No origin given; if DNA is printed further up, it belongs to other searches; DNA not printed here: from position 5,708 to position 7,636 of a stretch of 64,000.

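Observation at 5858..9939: Two di-heme cytochrome b fusion proteins flanking a small membrane protein: candidate uncharacterised membrane redox module beside a ba3 oxidase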

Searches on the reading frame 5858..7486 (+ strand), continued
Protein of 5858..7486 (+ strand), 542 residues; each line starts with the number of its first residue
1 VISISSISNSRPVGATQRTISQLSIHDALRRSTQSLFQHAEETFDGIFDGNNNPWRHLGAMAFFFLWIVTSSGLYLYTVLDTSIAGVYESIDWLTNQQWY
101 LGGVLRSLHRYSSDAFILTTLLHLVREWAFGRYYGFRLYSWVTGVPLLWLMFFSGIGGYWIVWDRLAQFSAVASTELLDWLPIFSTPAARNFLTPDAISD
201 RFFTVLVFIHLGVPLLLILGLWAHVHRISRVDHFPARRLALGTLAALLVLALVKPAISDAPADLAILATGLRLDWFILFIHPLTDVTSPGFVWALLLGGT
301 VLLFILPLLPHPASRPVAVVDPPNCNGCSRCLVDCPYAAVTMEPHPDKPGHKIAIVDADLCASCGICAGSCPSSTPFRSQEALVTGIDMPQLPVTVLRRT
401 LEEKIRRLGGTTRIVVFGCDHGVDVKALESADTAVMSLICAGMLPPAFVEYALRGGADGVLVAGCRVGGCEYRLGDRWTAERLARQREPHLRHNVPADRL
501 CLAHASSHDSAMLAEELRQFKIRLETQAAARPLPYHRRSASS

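Call 77: find_encoding_contigs(protein=P0519, flank=10000, max_places=1)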
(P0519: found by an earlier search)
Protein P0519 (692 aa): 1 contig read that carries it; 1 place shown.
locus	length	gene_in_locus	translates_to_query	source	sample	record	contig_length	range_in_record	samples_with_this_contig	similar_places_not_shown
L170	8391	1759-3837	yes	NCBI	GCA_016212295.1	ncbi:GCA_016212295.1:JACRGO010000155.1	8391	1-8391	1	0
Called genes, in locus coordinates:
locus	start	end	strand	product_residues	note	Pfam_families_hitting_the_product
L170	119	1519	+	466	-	PF13229:Beta_helix (weak)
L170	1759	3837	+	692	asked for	PF00033:Cytochrome_B, PF13631:Cytochrom_B_N_2, PF13534:Fer4_17 (faint), PF00037:Fer4 (weak), PF12838:Fer4_7, PF13187:Fer4_9 (weak), PF13237:Fer4_10 (weak), PF02662:FlpD, +3 more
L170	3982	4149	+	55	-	-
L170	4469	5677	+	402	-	PF00884:Sulfatase, PF01663:Phosphodiest (faint), PF16347:SGSH_C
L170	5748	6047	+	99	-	-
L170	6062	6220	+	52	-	-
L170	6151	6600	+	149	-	PF00202:Aminotran_3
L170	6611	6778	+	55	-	-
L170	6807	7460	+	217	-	PF13480:Acetyltransf_6, PF04339:FemAB_like (weak)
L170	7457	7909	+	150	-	-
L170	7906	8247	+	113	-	PF00892:EamA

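Call 87: search_protein_families(library=pfam, proteins=[P0404, P0453, P0393, P0443, P0431, P0413, P0371, P0449, P0468, P0422], max_evalue=0.0001)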
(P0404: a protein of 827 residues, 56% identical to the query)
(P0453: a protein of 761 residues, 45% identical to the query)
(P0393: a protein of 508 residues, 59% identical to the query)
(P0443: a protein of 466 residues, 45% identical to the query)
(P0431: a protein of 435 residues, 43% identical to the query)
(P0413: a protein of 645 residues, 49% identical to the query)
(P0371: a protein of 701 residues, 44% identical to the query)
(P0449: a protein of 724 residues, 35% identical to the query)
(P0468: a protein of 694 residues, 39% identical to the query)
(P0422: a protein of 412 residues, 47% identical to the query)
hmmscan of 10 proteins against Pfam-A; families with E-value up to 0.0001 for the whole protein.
P0404 (827 aa): 5 families
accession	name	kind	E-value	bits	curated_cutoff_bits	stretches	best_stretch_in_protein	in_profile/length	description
PF00667.26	FAD_binding_1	-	4.1e-27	95.7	32.3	1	465-653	11-222/222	FAD binding domain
PF00258.30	Flavodoxin_1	-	3.2e-24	86.1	25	1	296-425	1-141/143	Flavodoxin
PF00033.24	Cytochrome_B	-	2.5e-23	83.4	27.2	1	10-186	11-185/189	Cytochrome b/b6/petB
PF00175.26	NAD_binding_1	-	6e-14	53.1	22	1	686-791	1-108/109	Oxidoreductase NAD-binding domain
PF13631.11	Cytochrom_B_N_2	-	1.8e-13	51.2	27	1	74-186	4-116/169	Cytochrome b(N-terminal)/b6/petB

P0453 (761 aa): 3 families
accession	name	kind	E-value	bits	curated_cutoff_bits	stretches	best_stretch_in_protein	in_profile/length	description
PF00033.24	Cytochrome_B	-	5.7e-18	65.9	27.2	1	35-209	10-183/189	Cytochrome b/b6/petB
PF00115.25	COX1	-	6.4e-15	55.4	34.8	1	329-734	3-428/436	Cytochrome C and Quinol oxidase polypeptide I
PF13631.11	Cytochrom_B_N_2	-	5.4e-12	46.4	27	1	101-220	5-125/169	Cytochrome b(N-terminal)/b6/petB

P0393 (508 aa): 2 families
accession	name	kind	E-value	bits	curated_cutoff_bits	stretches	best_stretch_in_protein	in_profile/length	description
PF00033.24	Cytochrome_B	-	1.8e-14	54.5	27.2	1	29-184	15-169/189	Cytochrome b/b6/petB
PF13631.11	Cytochrom_B_N_2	-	1.3e-08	35.4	27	1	87-202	2-118/169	Cytochrome b(N-terminal)/b6/petB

P0443 (466 aa): 2 families
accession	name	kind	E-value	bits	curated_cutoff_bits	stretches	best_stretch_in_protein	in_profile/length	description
PF00033.24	Cytochrome_B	-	2.6e-13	50.7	27.2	1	37-205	15-182/189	Cytochrome b/b6/petB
PF13631.11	Cytochrom_B_N_2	-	6.5e-08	33.1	27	1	95-205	2-113/169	Cytochrome b(N-terminal)/b6/petB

P0431 (435 aa): 2 families
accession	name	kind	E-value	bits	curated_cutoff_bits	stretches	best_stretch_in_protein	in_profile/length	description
PF00033.24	Cytochrome_B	-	2.3e-17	63.9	27.2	1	26-201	8-182/189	Cytochrome b/b6/petB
PF13631.11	Cytochrom_B_N_2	-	1.4e-10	41.8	27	1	92-212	3-124/169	Cytochrome b(N-terminal)/b6/petB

P0413 (645 aa): 5 families
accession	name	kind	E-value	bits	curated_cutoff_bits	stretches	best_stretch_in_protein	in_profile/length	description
PF00175.26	NAD_binding_1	-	3.2e-21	76.5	22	1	500-604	1-107/109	Oxidoreductase NAD-binding domain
PF00033.24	Cytochrome_B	-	5.8e-20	72.4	27.2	1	26-200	8-181/189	Cytochrome b/b6/petB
PF00111.32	Fer2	-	7.1e-16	58.4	21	1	299-373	3-76/77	2Fe-2S iron-sulfur cluster binding domain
PF13631.11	Cytochrom_B_N_2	-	3.7e-14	53.5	27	1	91-204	2-116/169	Cytochrome b(N-terminal)/b6/petB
PF00970.30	FAD_binding_6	-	1.8e-13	51.1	21.1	1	399-488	4-97/99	Oxidoreductase FAD-binding domain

P0371 (701 aa): 8 families
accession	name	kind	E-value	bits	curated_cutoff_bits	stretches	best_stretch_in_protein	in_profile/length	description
PF00033.24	Cytochrome_B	-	3.6e-15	56.7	27.2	1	28-200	11-182/189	Cytochrome b/b6/petB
PF13631.11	Cytochrom_B_N_2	-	2.4e-10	41.1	27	1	90-212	2-125/169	Cytochrome b(N-terminal)/b6/petB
PF12838.12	Fer4_7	-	6.7e-09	36.5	27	1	300-350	2-51/52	4Fe-4S dicluster domain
PF00037.32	Fer4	-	2.1e-08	34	21.1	1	331-349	2-20/24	4Fe-4S binding domain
PF12837.12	Fer4_6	-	2.6e-07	30.7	25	0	331-349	3-21/24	4Fe-4S binding domain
PF14697.11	Fer4_21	-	4.3e-07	30.4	35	1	293-349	1-53/59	4Fe-4S dicluster domain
PF13187.11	Fer4_9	-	3.3e-06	27.5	27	1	299-349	1-49/52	4Fe-4S dicluster domain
PF25160.1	LdpA_Fe-S-bd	-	2.4e-05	24.5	27.6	0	293-319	21-47/49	LdpA Fe-S cluster-binding domain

P0449 (724 aa): 10 families
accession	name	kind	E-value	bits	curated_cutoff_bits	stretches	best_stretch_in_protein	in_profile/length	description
PF00033.24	Cytochrome_B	-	3.3e-18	66.6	27.2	1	73-251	7-185/189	Cytochrome b/b6/petB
PF02662.21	FlpD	-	1e-11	45.4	22.3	1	433-550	2-118/123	Methyl-viologen-reducing hydrogenase, delta subunit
PF13631.11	Cytochrom_B_N_2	-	3e-11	44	27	1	138-249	2-114/169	Cytochrome b(N-terminal)/b6/petB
PF12838.12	Fer4_7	-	3.1e-08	34.4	27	1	348-398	1-48/52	4Fe-4S dicluster domain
PF12837.12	Fer4_6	-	4.3e-07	30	25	0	342-364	2-24/24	4Fe-4S binding domain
PF00037.32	Fer4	-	1e-06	28.7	21.1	0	342-365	1-24/24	4Fe-4S binding domain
PF14358.11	DUF4405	-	7.9e-06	26.7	26.7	1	88-146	8-61/66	Domain of unknown function (DUF4405)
PF13484.11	Fer4_16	-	2.4e-05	25.4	30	0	348-373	1-25/66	4Fe-4S double cluster binding domain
PF13187.11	Fer4_9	-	6.3e-05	23.4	27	0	348-399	1-48/52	4Fe-4S dicluster domain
PF14697.11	Fer4_21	-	9e-05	23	35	0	343-401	2-53/59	4Fe-4S dicluster domain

P0468 (694 aa): 8 families
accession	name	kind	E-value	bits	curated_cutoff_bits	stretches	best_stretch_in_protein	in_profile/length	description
PF00033.24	Cytochrome_B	-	1.6e-19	70.9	27.2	1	64-235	16-187/189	Cytochrome b/b6/petB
PF13631.11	Cytochrom_B_N_2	-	4.4e-15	56.5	27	1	124-242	6-125/169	Cytochrome b(N-terminal)/b6/petB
PF12838.12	Fer4_7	-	2e-07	31.8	27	1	330-379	2-52/52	4Fe-4S dicluster domain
PF00037.32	Fer4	-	6e-07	29.5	21.1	0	360-381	3-24/24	4Fe-4S binding domain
PF12837.12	Fer4_6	-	9.8e-07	28.9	25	0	323-345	2-24/24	4Fe-4S binding domain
PF13187.11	Fer4_9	-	1.3e-06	28.8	27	1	329-380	1-52/52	4Fe-4S dicluster domain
PF13484.11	Fer4_16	-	3.2e-05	25.1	30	0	330-348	2-20/66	4Fe-4S double cluster binding domain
PF14697.11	Fer4_21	-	4.8e-05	23.9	35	0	323-376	1-52/59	4Fe-4S dicluster domain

P0422 (412 aa): 3 families
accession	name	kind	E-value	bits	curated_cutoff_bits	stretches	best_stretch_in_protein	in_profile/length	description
PF00033.24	Cytochrome_B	-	1.6e-20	74.2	27.2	1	142-318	8-183/189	Cytochrome b/b6/petB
PF13631.11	Cytochrom_B_N_2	-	4.8e-13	49.8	27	1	207-329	2-125/169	Cytochrome b(N-terminal)/b6/petB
PF00115.25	COX1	-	1.5e-07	31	34.8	1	3-72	343-413/436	Cytochrome C and Quinol oxidase polypeptide I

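Call 90: find_encoding_contigs(protein=P0453, flank=10000, max_places=2)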
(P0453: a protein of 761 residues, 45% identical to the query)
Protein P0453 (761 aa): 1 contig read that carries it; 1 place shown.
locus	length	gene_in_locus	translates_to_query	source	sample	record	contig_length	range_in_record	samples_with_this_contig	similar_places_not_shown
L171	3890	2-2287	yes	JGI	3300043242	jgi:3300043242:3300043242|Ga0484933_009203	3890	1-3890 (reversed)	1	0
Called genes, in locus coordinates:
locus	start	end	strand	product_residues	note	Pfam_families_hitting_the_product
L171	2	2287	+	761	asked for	PF00033:Cytochrome_B, PF13631:Cytochrom_B_N_2, PF00115:COX1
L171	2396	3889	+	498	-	?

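Call 91: find_encoding_contigs(protein=P0404, flank=10000, max_places=2)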
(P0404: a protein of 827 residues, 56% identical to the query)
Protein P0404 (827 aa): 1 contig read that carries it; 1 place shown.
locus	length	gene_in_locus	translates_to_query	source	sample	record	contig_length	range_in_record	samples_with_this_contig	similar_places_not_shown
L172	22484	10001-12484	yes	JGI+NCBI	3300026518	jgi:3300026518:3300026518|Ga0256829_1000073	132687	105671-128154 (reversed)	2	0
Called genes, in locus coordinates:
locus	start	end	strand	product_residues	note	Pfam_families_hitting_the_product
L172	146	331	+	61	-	-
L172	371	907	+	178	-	PF00116:COX2 (weak)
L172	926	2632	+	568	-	PF00115:COX1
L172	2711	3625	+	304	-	PF01040:UbiA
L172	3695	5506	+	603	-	PF00033:Cytochrome_B, PF13631:Cytochrom_B_N_2, PF00037:Fer4 (weak), PF12837:Fer4_6 (faint), PF12838:Fer4_7, PF13187:Fer4_9 (weak), PF13237:Fer4_10 (faint), PF02662:FlpD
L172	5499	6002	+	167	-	-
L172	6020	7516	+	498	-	PF00115:COX1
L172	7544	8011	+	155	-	PF04314:LpqE-like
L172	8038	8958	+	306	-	PF09678:Caa3_CtaG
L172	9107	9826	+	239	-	PF02630:SCO1-SenC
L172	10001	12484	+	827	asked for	PF00033:Cytochrome_B, PF13631:Cytochrom_B_N_2, PF00258:Flavodoxin_1, PF00667:FAD_binding_1, PF00175:NAD_binding_1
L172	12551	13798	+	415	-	PF05940:NnrS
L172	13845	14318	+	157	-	-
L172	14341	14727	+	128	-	PF04247:SirB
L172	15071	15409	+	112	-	PF04358:DsrC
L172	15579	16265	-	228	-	PF00027:cNMP_binding, PF13545:HTH_Crp_2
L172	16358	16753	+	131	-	PF00115:COX1 (weak)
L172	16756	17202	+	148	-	PF01597:GCV_H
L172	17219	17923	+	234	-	PF13192:Thioredoxin_3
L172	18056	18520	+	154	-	PF01814:Hemerythrin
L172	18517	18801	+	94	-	PF10006:DUF2249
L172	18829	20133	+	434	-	-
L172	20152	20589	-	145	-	PF02823:ATP-synt_DE_N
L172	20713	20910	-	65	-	-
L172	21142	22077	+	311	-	PF04055:Radical_SAM, PF16199:Radical_SAM_C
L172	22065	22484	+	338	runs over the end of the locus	PF01136:Peptidase_U32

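Call 104: predict_structure(alignment_id=A1)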
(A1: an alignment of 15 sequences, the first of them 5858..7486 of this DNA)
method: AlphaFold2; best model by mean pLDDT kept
length: 542 residues; sequences in the alignment: 15
mean_pLDDT: 46.7   pTM: 0.32
mean pLDDT of the five models: 46.7, 46.5, 44.8, 43.6, 43.0
residues with pLDDT >= 90: 0; 70-90: 70; 50-70: 117; < 50: 355
segments of 3 or more residues with pLDDT < 50: 1-23, 48-50, 52-62, 72-104, 131-296, 302-304, 306-345, 348-392, 439-442, 467-478, 532-542
pLDDT, mean of each block of 10 residues (from residue 1): 30 31 55 64 53 45 51 43 38 43 49 52 53 39 42 38 31 32 36 34 43 45 36 34 36 32 27 26 35 49 45 33 31 37 44 40 30 25 26 59 81 79 74 73 57 77 56 43 53 66 72 85 74 41 34
secondary structure, 60 per line:
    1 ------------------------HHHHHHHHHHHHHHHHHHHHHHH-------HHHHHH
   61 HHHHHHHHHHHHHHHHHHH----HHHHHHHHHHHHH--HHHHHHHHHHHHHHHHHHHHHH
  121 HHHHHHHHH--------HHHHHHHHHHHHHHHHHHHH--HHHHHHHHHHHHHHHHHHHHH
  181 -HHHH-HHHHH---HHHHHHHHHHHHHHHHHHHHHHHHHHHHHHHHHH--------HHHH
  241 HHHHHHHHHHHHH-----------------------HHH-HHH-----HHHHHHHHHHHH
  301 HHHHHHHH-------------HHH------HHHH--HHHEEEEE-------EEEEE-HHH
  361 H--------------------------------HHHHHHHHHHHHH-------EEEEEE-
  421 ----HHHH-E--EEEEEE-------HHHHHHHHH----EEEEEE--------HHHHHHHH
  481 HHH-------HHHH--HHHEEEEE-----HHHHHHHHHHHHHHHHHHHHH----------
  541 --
elements in order: H25-47 H55-79 H84-96 H99-129 H138-157 H160-180 H182-185 H187-191 H195-228 H237-253 H289-308 H331-334 E340-344 E352-356 H358-361 H394-406 E414-419 H425-428 E433-438 H446-454 E459-464 H473-483 H491-494 E500-504 H510-530
